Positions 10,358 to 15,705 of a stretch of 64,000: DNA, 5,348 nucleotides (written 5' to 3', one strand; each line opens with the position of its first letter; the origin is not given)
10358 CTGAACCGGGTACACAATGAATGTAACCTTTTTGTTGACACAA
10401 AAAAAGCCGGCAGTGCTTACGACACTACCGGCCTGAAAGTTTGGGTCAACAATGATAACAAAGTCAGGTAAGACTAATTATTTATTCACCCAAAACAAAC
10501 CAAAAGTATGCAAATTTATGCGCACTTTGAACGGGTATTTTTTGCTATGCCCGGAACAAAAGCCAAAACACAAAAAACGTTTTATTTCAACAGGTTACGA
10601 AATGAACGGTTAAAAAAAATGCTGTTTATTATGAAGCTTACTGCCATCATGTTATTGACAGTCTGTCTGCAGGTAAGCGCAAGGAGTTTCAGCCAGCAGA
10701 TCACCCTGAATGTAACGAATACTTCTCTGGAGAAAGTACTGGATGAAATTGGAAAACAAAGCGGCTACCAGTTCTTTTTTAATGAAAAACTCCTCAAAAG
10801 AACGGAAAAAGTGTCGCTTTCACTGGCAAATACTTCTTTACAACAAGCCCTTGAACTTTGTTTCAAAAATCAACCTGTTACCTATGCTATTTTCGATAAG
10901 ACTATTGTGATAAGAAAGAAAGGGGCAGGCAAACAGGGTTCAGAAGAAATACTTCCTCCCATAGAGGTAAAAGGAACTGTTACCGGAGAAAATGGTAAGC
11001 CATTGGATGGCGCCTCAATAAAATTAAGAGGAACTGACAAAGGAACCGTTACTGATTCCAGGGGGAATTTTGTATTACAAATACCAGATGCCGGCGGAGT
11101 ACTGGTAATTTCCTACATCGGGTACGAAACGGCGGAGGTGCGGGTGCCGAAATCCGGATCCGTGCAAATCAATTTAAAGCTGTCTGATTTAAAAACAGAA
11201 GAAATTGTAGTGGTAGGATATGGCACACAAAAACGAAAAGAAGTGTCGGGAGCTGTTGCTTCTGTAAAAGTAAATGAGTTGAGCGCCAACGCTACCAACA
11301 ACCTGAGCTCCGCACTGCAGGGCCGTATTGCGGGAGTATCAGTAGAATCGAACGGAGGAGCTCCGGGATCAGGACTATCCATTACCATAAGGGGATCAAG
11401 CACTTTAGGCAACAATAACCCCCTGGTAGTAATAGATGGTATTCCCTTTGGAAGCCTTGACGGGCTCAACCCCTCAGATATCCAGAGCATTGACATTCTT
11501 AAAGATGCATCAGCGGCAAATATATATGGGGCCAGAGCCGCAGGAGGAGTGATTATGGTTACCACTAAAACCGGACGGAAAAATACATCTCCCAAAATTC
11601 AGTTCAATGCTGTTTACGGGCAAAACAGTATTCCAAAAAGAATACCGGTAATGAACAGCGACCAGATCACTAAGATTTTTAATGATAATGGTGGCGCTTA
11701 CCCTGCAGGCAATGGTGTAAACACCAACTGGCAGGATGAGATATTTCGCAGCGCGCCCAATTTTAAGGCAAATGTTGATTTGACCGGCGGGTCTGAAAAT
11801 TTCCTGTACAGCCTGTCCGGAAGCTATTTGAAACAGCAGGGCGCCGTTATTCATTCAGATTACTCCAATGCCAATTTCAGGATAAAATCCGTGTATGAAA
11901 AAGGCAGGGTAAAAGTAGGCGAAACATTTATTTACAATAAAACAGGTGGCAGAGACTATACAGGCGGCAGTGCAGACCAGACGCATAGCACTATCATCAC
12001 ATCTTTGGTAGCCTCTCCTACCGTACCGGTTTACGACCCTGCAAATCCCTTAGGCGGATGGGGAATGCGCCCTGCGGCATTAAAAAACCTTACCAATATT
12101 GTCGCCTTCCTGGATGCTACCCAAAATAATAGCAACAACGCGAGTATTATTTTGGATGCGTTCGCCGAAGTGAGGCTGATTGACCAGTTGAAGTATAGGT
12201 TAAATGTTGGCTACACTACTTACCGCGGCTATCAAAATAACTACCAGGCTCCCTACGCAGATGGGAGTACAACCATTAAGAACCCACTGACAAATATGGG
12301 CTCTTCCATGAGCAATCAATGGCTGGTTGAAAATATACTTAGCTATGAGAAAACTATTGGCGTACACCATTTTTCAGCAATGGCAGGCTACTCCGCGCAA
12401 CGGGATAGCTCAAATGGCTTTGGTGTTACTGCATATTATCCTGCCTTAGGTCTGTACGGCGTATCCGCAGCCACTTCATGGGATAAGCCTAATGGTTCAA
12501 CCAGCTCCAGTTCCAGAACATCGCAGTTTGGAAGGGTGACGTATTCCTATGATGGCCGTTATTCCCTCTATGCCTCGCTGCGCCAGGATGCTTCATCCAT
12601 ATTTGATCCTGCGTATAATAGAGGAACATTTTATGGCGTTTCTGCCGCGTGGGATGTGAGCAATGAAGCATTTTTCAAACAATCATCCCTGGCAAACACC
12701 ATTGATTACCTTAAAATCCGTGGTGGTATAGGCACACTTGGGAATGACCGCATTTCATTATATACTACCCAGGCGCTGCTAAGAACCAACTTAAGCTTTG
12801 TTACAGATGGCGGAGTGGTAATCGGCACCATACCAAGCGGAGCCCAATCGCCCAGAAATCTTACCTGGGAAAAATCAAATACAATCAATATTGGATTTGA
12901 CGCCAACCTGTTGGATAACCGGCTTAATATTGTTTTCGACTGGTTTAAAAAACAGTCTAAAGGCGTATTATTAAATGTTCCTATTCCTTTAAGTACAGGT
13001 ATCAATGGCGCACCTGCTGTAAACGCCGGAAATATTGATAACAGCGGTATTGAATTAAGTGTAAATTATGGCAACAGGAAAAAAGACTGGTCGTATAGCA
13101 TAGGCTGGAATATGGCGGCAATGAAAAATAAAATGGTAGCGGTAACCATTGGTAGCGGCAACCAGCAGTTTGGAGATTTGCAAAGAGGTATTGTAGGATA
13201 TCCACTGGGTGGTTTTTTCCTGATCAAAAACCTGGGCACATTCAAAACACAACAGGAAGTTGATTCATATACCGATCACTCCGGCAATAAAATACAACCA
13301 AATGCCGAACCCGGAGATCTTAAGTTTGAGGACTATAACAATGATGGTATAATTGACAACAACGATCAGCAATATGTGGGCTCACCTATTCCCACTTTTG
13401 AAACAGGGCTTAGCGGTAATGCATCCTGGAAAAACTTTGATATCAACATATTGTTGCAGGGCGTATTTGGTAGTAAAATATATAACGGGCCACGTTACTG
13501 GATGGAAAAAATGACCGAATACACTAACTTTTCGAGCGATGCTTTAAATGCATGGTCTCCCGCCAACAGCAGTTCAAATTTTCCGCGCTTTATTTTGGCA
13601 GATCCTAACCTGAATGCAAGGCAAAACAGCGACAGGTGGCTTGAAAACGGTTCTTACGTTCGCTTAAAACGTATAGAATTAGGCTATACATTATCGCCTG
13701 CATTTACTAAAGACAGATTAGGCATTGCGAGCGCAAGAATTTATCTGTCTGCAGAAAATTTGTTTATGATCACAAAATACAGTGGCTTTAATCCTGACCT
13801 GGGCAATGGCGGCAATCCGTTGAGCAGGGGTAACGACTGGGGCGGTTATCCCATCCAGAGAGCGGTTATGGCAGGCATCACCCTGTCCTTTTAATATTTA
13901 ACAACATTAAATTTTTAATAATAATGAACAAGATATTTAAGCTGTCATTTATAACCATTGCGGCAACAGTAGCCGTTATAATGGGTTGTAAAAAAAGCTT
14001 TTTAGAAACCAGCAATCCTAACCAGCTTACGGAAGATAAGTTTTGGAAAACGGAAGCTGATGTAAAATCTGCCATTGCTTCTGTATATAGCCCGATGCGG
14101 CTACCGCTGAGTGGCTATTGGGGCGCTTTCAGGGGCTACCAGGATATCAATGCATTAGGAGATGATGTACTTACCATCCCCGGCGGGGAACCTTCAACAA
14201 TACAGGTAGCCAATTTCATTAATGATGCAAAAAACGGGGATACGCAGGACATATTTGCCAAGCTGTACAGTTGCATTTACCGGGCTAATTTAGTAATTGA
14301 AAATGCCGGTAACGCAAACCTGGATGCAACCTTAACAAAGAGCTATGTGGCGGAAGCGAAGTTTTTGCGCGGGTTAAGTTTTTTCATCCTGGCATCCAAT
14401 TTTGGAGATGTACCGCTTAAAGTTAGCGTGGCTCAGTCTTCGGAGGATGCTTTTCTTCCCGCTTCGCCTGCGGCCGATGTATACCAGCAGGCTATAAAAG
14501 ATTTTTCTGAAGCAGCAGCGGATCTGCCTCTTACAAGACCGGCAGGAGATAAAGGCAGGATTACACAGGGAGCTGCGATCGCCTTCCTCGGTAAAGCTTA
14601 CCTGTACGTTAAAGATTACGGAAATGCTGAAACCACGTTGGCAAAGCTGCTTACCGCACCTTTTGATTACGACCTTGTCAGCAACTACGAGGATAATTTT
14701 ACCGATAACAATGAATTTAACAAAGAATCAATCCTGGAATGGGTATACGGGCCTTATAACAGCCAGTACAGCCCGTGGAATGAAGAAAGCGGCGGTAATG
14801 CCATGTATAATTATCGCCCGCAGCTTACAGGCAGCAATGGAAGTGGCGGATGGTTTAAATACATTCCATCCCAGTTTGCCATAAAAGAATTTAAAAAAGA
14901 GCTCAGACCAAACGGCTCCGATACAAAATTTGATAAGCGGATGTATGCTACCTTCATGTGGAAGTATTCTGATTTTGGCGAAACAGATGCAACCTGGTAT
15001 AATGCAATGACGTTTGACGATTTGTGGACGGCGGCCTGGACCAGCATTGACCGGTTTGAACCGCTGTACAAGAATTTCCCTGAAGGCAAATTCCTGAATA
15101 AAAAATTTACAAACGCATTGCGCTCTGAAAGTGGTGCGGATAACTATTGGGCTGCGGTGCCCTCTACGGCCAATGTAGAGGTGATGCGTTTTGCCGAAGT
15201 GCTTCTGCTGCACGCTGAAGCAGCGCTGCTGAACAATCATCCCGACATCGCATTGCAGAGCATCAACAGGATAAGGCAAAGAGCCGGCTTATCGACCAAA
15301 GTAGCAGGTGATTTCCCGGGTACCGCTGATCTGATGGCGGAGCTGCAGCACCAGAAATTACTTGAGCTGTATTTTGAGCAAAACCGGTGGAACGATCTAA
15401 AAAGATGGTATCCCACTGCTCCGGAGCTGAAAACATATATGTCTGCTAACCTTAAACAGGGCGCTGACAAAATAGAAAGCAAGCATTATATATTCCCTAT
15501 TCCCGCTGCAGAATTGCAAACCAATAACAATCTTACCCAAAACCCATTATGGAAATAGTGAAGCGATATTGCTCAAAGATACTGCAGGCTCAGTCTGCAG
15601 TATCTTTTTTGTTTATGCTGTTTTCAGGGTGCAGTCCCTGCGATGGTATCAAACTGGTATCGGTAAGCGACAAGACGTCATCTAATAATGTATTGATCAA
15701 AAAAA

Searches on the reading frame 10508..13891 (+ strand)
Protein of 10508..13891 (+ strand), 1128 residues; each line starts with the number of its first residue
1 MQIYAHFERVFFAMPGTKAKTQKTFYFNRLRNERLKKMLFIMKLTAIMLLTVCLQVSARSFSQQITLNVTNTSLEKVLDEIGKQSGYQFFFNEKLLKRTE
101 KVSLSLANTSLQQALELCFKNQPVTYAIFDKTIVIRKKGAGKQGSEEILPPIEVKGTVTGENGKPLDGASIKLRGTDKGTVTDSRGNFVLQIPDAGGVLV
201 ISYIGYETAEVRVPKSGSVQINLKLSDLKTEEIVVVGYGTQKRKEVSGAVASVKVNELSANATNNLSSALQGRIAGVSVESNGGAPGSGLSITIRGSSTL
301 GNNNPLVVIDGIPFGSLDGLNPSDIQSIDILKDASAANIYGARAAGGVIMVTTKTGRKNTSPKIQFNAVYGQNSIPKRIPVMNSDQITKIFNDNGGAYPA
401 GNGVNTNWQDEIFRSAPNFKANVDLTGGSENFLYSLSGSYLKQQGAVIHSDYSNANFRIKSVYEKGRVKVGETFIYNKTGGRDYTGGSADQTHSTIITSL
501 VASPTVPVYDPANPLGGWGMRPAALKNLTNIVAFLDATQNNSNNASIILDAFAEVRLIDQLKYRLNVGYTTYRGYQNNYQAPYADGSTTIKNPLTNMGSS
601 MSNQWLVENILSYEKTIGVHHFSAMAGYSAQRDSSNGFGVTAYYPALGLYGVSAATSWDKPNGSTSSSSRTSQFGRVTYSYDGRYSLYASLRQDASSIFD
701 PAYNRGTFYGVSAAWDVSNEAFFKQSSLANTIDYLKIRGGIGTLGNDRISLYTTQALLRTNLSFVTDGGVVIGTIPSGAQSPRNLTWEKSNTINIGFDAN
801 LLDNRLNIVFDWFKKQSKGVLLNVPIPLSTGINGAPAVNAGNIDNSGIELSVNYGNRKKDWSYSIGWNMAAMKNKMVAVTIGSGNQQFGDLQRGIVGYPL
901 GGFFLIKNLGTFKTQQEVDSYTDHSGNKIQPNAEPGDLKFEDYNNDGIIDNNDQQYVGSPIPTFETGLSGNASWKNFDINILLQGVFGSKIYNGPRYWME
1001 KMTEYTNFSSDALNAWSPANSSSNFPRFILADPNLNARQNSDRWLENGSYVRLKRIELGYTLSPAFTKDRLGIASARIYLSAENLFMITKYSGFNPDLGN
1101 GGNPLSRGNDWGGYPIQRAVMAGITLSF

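Call 6: search_protein_families(library=pfam, proteins=[window:10508-13891:+], max_evalue=0.00001)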
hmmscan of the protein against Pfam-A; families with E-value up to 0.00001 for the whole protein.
window:10508-13891:+ (1128 aa): 5 families
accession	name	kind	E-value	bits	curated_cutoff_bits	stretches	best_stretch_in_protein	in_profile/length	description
PF07715.20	Plug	-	1.5e-18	67.7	23.9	1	243-348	2-107/107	TonB-dependent Receptor Plug Domain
PF13715.12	CarbopepD_reg_2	-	8.4e-17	61.4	32.2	1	154-235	1-88/88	CarboxypepD_reg-like domain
PF07660.19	STN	-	4.4e-13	49.2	28.4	1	87-138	1-52/52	Secretin and TonB N terminus short domain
PF13620.12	CarboxypepD_reg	-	3.6e-11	43.7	32.3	1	154-225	2-81/82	Carboxypeptidase regulatory-like domain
PF00593.30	TonB_dep_Rec_b-barrel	-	1.5e-10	42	27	1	524-874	40-350/436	TonB dependent receptor-like, beta-barrel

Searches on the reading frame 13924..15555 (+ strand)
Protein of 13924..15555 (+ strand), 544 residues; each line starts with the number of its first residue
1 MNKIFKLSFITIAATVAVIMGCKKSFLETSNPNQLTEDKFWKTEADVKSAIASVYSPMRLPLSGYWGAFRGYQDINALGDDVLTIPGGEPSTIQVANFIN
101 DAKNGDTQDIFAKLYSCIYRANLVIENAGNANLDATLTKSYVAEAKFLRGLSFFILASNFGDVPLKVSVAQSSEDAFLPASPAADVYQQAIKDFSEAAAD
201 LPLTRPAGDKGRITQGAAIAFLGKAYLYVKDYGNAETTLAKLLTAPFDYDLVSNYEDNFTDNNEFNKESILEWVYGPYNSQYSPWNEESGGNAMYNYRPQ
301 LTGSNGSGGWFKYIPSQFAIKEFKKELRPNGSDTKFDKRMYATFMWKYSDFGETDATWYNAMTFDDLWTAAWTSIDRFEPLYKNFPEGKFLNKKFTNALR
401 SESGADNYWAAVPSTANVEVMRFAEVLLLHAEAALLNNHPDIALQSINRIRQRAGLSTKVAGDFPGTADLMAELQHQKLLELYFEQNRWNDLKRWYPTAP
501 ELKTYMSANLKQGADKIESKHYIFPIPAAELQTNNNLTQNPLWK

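Call 6: search_protein_families(library=pfam, proteins=[window:13924-15555:+], max_evalue=0.00001)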
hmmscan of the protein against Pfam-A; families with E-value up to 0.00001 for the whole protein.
window:13924-15555:+ (544 aa): 2 families
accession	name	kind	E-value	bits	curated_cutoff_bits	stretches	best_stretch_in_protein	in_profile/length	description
PF07980.17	SusD_RagB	-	7.3e-42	144.5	23.1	1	268-543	2-297/297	SusD family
PF14322.12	SusD-like_3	-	1.2e-19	71.7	27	1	26-227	2-191/191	Starch-binding associating with outer membrane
